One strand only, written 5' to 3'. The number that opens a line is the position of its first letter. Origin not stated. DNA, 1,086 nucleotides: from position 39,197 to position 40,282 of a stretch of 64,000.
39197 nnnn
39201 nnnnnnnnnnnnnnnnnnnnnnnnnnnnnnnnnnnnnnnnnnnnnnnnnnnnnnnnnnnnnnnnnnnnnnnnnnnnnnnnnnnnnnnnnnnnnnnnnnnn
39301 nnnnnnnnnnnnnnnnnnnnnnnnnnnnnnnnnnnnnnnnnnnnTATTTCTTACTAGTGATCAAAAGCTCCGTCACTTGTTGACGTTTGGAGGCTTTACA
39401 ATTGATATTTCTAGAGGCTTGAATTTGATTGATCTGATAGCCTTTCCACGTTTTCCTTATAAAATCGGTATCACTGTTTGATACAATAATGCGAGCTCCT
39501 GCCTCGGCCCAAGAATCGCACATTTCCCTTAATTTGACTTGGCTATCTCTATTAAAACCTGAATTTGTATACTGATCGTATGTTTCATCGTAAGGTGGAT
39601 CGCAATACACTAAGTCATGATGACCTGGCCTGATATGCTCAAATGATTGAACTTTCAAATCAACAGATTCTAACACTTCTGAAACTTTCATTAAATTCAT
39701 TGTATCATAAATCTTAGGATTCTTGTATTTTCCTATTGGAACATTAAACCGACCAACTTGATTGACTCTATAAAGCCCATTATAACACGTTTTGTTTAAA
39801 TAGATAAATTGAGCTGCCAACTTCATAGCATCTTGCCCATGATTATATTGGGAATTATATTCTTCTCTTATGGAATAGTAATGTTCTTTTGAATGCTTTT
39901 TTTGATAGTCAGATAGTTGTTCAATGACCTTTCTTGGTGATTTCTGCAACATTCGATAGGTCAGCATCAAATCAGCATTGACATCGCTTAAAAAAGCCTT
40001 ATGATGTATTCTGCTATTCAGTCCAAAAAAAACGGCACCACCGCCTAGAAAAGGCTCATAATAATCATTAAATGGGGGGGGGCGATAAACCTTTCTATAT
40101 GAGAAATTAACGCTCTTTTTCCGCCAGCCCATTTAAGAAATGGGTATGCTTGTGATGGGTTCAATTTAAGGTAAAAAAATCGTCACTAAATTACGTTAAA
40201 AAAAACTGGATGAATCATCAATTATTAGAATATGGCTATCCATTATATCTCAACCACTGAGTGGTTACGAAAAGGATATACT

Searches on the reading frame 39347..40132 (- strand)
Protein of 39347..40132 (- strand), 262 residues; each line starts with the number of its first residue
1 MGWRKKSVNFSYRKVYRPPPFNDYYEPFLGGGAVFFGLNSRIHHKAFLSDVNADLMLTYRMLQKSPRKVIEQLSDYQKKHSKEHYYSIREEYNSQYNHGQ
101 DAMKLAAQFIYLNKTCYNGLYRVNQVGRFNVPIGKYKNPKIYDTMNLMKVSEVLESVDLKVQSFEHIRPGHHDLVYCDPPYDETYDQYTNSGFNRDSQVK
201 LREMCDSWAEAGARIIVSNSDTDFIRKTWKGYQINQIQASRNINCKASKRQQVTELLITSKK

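Call 44: list_cluster_members(proteins=[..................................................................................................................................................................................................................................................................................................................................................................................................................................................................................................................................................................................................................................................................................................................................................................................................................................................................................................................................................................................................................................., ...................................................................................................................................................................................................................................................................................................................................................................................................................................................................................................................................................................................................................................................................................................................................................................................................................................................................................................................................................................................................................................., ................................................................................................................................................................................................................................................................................, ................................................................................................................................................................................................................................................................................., window:39347-40132:-, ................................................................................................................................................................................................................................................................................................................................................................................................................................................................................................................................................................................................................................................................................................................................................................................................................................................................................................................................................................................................, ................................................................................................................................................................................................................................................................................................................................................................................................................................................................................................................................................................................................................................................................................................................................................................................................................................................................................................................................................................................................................])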
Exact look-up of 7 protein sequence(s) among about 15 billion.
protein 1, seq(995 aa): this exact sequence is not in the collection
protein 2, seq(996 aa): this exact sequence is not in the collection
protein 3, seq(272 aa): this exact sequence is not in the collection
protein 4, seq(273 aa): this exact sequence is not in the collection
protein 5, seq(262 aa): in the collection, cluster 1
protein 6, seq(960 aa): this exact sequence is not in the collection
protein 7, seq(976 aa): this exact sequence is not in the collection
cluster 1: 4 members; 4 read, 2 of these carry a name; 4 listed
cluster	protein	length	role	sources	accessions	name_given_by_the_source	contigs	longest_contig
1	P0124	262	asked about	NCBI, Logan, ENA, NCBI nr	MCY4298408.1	MAG: Dam family site-specific DNA-(adenine-N6)-methyltransferase [Flavobacteriaceae ... | Dam family site-specific DNA-(adenine-N6)-methyltransferase [Flavobacteriaceae bacterium]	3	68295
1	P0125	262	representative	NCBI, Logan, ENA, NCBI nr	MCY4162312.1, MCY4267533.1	MAG: Dam family site-specific DNA-(adenine-N6)-methyltransferase [Flavobacteriaceae ... | Dam family site-specific DNA-(adenine-N6)-methyltransferase [Flavobacteriaceae bacterium]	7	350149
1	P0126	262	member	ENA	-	-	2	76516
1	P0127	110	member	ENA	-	-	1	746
